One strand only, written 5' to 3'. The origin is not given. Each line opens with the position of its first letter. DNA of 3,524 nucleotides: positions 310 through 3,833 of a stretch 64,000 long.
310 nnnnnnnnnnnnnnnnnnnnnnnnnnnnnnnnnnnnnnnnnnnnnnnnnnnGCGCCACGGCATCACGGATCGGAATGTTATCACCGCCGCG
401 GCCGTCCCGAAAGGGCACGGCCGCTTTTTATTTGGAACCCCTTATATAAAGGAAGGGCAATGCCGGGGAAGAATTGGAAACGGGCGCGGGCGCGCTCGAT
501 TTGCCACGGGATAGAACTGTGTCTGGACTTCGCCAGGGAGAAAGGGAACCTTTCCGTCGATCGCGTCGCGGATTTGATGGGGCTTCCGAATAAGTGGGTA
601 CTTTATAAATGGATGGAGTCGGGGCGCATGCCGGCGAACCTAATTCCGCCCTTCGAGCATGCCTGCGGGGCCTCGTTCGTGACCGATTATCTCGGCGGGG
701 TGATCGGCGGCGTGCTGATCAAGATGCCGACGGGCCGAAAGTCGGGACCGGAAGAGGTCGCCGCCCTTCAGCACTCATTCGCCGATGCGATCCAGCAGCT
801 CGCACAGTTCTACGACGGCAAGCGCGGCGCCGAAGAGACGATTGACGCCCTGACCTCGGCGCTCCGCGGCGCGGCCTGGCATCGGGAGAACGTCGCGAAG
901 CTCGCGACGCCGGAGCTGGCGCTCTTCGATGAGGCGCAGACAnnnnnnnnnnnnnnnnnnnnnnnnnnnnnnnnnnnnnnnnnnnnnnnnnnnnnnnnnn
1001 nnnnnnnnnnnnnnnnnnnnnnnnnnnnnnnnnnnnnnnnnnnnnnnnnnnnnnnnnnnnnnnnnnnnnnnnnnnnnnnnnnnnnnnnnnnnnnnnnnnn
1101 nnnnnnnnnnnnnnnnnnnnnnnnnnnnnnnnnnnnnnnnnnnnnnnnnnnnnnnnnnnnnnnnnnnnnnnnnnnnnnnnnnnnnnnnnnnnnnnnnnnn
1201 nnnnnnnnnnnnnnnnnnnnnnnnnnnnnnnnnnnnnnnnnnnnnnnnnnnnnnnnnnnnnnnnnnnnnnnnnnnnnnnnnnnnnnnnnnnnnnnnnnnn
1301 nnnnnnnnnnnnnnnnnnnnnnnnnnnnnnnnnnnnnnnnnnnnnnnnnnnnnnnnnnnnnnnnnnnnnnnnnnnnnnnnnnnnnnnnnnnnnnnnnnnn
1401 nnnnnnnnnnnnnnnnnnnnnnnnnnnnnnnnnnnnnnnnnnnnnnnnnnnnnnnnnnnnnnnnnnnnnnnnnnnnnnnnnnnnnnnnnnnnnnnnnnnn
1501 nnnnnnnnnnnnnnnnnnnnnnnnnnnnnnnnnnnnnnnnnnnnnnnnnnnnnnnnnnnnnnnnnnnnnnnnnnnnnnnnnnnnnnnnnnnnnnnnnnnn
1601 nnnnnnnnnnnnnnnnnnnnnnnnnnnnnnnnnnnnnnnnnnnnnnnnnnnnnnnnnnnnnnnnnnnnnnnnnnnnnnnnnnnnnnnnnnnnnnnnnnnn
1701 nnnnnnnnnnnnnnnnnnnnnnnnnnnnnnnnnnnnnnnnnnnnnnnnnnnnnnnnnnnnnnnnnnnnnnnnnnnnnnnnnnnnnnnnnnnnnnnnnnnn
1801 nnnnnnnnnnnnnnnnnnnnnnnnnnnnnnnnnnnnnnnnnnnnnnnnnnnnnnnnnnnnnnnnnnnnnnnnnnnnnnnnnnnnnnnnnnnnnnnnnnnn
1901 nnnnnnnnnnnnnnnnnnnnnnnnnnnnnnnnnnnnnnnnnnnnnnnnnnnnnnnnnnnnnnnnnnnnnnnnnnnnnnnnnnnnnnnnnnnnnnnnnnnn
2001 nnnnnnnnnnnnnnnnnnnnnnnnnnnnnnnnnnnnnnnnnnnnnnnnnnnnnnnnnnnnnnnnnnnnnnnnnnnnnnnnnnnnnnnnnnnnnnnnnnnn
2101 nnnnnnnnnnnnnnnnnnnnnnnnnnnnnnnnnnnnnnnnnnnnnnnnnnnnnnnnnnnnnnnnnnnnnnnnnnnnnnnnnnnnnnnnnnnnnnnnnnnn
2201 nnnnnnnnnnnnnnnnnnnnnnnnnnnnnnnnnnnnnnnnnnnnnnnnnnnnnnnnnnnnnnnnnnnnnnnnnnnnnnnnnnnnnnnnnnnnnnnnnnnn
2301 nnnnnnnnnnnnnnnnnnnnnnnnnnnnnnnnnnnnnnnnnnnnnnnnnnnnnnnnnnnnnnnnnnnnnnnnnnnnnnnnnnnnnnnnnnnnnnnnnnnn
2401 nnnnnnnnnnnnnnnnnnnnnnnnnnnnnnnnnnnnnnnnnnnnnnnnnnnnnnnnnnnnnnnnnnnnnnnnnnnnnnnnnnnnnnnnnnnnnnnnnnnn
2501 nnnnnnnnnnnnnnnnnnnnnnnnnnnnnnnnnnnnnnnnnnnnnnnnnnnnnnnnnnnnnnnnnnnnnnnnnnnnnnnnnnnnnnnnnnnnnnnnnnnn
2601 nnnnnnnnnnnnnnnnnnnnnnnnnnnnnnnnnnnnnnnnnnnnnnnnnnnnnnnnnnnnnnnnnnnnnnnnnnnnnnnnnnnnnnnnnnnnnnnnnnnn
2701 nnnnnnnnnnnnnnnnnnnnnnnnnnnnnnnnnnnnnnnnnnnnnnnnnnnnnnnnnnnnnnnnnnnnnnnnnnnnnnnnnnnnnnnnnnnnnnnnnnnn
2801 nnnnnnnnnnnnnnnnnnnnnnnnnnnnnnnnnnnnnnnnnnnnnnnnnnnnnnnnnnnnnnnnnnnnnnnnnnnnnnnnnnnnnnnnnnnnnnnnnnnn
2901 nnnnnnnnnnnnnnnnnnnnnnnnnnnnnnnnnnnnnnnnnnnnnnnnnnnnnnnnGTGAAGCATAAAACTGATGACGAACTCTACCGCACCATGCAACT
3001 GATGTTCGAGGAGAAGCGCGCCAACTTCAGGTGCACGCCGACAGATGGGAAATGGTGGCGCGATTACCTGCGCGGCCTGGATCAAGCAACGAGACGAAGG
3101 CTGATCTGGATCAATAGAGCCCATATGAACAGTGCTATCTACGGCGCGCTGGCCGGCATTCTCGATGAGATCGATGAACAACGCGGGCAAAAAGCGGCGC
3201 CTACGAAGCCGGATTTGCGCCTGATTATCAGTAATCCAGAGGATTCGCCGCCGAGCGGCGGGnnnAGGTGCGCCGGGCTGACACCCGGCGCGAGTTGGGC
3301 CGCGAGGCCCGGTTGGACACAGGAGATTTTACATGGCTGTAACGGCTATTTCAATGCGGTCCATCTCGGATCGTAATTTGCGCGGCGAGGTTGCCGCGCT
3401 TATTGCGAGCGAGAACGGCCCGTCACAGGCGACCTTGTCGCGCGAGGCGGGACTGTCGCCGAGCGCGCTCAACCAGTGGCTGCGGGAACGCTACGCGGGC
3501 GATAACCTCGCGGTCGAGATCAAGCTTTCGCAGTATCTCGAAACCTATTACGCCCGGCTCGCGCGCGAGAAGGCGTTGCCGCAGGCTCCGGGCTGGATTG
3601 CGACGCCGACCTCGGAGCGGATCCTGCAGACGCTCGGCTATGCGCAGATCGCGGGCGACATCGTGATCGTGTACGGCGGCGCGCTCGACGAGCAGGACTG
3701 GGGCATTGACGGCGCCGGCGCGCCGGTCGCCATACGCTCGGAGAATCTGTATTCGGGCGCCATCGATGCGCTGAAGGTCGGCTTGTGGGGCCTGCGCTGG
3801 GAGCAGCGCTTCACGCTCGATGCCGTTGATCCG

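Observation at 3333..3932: MuB homologue that keeps the N-terminal HTH but has lost the Walker A P-loop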

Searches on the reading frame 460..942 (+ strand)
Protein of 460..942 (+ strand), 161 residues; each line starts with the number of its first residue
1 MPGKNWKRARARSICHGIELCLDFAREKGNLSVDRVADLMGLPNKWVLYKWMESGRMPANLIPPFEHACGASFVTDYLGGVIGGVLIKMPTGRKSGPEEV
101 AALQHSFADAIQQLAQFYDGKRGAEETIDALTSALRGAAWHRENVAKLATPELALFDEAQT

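Call 3: search_protein_families(library=pfam, proteins=[window:460-942:+], max_evalue=1)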
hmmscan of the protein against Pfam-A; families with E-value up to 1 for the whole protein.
window:460-942:+ (161 aa): 1 family
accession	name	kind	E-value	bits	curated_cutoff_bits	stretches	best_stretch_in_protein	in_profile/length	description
PF19353.4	DUF5930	-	0.08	12.4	27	1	85-153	141-206/320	Family of unknown function (DUF5930)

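Call 4: search_protein_families(library=phrogs, proteins=[window:460-942:+], max_evalue=1)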
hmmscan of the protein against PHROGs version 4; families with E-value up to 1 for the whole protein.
window:460-942:+ (161 aa): 4 families
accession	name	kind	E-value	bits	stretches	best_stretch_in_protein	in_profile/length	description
phrog_101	-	transcription regulation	5.1e-22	79.6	1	9-154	15-167/203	CII-like transcriptional activator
phrog_23066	-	unknown function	0.027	15.5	1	111-147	45-81/120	-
phrog_1373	-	transcription regulation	0.18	12.7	1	5-42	54-88/166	transcriptional regulator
phrog_18371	-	unknown function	0.21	8.6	1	65-136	4018-4088/4106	-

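Call 45: search_protein_families(library=ncbifam, proteins=[window:460-942:+], max_evalue=0.01)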
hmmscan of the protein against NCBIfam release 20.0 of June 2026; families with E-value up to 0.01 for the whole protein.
window:460-942:+ (161 aa): 0 families

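Call 69: find_encoding_contigs(protein=window:460-942:+, flank=3000, max_places=10)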
Protein window:460-942:+ (161 aa): 2 contigs read that carry it; 1 place shown.
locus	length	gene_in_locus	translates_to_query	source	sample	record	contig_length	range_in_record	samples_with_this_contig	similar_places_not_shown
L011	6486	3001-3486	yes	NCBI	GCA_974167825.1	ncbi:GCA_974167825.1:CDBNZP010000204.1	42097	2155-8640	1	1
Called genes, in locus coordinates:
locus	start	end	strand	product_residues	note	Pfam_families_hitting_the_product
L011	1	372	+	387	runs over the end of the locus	PF02771:Acyl-CoA_dh_N, PF02770:Acyl-CoA_dh_M, PF00441:Acyl-CoA_dh_1, PF08028:Acyl-CoA_dh_2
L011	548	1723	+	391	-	PF00108:Thiolase_N, PF02803:Thiolase_C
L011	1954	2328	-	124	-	-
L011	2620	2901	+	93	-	PF13693:HTH_35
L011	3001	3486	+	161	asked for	-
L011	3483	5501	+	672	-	PF02316:HTH_Tnp_Mu_1, PF09039:HTH_Tnp_Mu_2, PF02914:DDE_2, PF09299:Mu-transpos_C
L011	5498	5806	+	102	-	-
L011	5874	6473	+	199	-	-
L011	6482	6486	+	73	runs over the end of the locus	PF10948:DUF2635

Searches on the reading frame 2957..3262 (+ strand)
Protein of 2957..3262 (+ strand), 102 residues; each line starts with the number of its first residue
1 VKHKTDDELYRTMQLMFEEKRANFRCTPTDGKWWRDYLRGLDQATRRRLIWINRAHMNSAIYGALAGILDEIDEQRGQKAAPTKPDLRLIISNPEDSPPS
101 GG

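Call 3: search_protein_families(library=pfam, proteins=[window:2957-3262:+], max_evalue=1)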
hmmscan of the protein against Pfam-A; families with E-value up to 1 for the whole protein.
window:2957-3262:+ (102 aa): 3 families
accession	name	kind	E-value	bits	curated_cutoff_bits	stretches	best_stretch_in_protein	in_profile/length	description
PF06955.19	XET_C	-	0.013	15.7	31.3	1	30-58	3-29/47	Xyloglucan endo-transglycosylase (XET) C-terminus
PF25201.1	nSTAND6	-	0.023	15.2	27.7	1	3-57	57-112/148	Novel STAND NTPase 6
PF08879.15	WRC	-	0.57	10.4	28.6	1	23-35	3-15/43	WRC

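Call 4: search_protein_families(library=phrogs, proteins=[window:2957-3262:+], max_evalue=1)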
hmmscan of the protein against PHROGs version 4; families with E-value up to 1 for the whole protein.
window:2957-3262:+ (102 aa): 0 families

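Call 45: search_protein_families(library=ncbifam, proteins=[window:2957-3262:+], max_evalue=0.01)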
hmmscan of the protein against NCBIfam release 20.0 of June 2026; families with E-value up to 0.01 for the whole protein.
window:2957-3262:+ (102 aa): 0 families

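Call 60: find_homologous_proteins(query=window:2957-3262:+)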
Query window:2957-3262:+ (102 aa): 1 proteins with E <= 0.001 among 1 candidates.
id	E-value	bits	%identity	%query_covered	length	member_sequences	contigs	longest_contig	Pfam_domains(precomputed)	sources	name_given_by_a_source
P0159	2.2e-64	232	100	100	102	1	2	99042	-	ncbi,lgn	ncbi:MAG: hypothetical protein ACRES7_00135 [Gammaproteobacteria bacterium]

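Call 61: find_encoding_contigs(protein=P0159, flank=10000, max_places=6)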
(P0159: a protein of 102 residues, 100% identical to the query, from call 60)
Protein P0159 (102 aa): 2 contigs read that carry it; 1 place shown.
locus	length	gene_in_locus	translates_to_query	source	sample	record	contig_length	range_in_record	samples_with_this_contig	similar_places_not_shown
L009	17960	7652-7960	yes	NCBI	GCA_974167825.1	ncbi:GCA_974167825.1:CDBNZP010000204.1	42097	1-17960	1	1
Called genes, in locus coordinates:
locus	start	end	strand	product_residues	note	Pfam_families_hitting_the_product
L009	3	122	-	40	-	?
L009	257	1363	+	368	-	PF02812:ELFV_dehydrog_N, PF02826:2-Hacid_dh_C (weak), PF00208:ELFV_dehydrog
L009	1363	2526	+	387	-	PF02771:Acyl-CoA_dh_N, PF02770:Acyl-CoA_dh_M, PF00441:Acyl-CoA_dh_1, PF08028:Acyl-CoA_dh_2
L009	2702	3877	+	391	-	PF00108:Thiolase_N, PF02803:Thiolase_C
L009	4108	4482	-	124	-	-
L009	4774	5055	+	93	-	PF13693:HTH_35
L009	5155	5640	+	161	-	-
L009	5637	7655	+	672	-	PF02316:HTH_Tnp_Mu_1, PF09039:HTH_Tnp_Mu_2, PF02914:DDE_2, PF09299:Mu-transpos_C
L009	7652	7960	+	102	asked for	-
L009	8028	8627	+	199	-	-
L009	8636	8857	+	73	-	PF10948:DUF2635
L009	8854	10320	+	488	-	PF04984:Phage_sheath_1, PF17482:Phage_sheath_1C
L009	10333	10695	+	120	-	PF10618:Tail_tube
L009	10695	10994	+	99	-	PF23746:Gp41_Mu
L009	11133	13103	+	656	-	PF10145:PhageMin_Tail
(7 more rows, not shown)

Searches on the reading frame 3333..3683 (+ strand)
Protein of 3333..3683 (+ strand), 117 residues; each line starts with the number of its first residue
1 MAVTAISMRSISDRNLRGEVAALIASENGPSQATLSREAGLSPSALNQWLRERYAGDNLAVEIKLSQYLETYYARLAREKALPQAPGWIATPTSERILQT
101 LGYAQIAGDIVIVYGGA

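Call 23: search_protein_families(library=pfam, proteins=[window:3333-3683:+], max_evalue=10)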
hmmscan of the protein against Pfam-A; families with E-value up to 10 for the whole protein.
window:3333-3683:+ (117 aa): 6 families
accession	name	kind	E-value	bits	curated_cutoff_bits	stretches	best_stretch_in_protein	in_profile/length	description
PF01527.26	HTH_Tnp_1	-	0.0029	18.2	24.1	1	19-64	14-57/75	Transposase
PF01381.28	HTH_3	-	0.008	16.6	23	1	31-53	11-33/55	Helix-turn-helix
PF15943.11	YdaS_toxin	-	0.096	13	30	1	31-52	10-31/65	Bacterial toxin YdaS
PF04218.19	CENP-B_N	-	0.12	12.5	21.2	1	25-51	18-44/53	CENP-B N-terminal DNA-binding domain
PF13412.12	HTH_24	-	0.13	12.3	21.9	1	24-48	12-36/48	Winged helix-turn-helix DNA-binding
PF18536.7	DUF5623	-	0.16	12.6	35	1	44-84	43-79/126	Domain of unknown function (DUF5623)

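Call 24: search_protein_families(library=phrogs, proteins=[window:3333-3683:+], max_evalue=0.001)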
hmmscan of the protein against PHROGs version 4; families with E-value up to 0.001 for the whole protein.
window:3333-3683:+ (117 aa): 2 families
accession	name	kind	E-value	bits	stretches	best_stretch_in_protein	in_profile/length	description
phrog_296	-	integration and excision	4e-18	66.4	1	24-116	235-326/626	DNA transposition protein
phrog_2967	-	transcription regulation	6.4e-05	23.6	1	24-80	18-73/225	transcriptional regulator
